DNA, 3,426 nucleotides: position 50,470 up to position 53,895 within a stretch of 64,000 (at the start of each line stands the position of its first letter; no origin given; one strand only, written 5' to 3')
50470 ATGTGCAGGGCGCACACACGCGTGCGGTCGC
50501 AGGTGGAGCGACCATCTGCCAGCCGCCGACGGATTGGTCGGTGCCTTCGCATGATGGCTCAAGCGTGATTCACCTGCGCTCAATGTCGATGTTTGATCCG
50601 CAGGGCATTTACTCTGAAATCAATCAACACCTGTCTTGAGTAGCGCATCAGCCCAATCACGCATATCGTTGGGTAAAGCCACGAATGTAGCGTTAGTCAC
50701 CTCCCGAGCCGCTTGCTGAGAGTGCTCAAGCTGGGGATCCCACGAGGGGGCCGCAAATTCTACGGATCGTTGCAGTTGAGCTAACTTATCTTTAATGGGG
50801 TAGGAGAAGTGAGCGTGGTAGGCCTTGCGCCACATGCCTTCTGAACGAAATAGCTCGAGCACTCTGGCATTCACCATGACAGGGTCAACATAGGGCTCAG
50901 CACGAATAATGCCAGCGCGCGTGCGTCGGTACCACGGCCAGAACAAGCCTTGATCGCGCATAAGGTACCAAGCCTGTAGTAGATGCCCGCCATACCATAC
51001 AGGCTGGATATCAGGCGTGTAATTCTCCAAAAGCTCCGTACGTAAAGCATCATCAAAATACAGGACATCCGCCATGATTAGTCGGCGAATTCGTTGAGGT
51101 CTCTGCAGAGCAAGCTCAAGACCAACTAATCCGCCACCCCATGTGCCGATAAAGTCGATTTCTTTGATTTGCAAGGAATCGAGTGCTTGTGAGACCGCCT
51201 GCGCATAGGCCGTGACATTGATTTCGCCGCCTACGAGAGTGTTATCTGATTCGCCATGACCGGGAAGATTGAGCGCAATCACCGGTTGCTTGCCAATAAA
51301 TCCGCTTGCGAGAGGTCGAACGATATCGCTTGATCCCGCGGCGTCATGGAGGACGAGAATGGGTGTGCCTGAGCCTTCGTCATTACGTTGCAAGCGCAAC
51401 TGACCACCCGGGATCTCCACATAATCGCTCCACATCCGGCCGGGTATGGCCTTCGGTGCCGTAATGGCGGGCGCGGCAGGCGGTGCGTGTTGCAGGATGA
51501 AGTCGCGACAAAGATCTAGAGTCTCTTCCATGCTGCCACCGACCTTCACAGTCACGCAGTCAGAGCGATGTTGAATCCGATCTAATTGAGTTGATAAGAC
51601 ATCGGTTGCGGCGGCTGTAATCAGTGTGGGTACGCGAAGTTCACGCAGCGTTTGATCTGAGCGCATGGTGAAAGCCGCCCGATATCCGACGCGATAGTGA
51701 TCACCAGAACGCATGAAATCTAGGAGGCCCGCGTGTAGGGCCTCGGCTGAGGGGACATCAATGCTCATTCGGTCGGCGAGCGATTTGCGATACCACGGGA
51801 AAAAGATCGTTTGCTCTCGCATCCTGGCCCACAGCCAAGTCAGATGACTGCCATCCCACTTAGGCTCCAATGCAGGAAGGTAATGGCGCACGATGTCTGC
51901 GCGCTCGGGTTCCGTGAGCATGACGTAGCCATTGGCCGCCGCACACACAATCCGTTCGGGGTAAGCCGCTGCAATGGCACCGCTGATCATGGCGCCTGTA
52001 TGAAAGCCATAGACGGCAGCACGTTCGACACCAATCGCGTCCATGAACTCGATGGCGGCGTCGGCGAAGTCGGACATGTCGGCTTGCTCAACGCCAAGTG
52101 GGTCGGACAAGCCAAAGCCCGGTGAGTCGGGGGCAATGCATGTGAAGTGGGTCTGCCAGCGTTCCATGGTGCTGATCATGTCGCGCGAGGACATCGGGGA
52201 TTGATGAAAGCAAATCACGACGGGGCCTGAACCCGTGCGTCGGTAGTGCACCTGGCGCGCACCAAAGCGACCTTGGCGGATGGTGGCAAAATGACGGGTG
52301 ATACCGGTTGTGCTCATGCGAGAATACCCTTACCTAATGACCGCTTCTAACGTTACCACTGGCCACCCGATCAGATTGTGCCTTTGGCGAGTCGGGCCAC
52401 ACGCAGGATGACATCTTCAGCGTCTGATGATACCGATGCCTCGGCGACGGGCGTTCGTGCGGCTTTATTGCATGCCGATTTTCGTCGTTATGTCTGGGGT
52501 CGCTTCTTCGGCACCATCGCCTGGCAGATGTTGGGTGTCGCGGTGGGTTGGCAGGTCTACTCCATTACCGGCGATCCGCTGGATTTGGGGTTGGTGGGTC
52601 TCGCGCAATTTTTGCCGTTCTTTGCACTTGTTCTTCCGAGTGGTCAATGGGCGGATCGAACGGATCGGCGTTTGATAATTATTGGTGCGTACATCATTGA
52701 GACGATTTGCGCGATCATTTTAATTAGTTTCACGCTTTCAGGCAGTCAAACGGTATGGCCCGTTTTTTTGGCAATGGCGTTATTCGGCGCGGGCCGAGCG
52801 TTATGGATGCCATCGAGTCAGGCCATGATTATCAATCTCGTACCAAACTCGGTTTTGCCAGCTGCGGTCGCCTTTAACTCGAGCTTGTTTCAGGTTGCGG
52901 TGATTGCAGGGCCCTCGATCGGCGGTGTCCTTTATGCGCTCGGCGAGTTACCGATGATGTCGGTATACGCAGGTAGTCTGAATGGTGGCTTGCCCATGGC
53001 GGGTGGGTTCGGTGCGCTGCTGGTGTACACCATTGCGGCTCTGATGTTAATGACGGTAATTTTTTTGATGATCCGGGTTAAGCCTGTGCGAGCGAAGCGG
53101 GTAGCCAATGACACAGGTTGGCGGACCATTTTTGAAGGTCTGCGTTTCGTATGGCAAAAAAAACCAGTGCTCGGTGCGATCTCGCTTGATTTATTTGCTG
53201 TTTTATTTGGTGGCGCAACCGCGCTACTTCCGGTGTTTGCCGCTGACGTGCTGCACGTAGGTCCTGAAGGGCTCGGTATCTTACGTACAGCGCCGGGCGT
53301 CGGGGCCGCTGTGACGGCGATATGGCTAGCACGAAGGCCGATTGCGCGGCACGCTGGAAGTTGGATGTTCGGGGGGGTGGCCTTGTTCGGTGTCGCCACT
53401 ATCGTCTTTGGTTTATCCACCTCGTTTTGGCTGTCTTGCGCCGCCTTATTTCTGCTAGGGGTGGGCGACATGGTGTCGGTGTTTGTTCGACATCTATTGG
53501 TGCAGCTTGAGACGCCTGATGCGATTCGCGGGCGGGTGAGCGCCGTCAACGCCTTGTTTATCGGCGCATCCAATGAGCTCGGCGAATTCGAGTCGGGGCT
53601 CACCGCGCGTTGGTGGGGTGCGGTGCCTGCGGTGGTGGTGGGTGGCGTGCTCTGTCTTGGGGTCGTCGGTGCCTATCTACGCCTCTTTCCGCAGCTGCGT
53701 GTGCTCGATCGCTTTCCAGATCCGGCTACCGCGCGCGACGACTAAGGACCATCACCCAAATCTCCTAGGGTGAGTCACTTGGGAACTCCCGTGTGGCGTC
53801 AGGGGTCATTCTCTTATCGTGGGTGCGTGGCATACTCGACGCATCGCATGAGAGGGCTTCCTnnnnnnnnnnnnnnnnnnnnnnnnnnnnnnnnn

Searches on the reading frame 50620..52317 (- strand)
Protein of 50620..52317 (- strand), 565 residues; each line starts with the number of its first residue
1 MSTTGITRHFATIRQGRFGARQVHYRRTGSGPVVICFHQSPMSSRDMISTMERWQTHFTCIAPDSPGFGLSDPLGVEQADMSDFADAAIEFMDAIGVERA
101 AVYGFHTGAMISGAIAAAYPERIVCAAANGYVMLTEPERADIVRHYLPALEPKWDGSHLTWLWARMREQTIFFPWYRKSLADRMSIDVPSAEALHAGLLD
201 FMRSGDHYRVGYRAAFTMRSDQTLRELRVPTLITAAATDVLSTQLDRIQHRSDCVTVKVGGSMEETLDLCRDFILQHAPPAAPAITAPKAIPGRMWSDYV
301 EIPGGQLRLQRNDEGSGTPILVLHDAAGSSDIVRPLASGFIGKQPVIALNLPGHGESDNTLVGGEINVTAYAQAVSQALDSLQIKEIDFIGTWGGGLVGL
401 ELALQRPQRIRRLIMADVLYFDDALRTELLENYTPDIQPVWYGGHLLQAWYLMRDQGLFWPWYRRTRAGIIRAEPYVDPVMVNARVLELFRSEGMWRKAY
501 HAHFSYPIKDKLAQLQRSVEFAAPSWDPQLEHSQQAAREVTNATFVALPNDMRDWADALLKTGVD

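Call 69: search_protein_families(library=pfam, proteins=[window:50620-52317:-], max_evalue=0.00001)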
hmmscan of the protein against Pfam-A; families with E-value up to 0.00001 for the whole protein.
window:50620-52317:- (565 aa): 3 families
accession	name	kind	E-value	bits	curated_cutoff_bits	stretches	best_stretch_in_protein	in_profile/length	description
PF00561.26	Abhydrolase_1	-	2.5e-24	86.7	25.8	2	32-138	1-111/245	alpha/beta hydrolase fold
PF12697.13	Abhydrolase_6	-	3.6e-10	41.3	26.3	0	55-245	25-182/217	Alpha/beta hydrolase family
PF12146.15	Hydrolase_4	-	2.2e-06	27.6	27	0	57-133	31-114/239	Serine aminopeptidase, S33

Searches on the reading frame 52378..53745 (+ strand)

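Call 69: search_protein_families(library=pfam, proteins=[window:52378-53745:+], max_evalue=0.00001)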
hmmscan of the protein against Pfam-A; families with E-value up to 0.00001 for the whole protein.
window:52378-53745:+ (455 aa): 2 families
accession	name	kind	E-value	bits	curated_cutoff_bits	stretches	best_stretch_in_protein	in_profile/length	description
PF05977.19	MFS_3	-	5.7e-35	121.2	27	2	33-188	10-165/524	Transmembrane secretion effector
PF07690.21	MFS_1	-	8.4e-25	87.8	33.4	1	41-397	4-341/347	Major Facilitator Superfamily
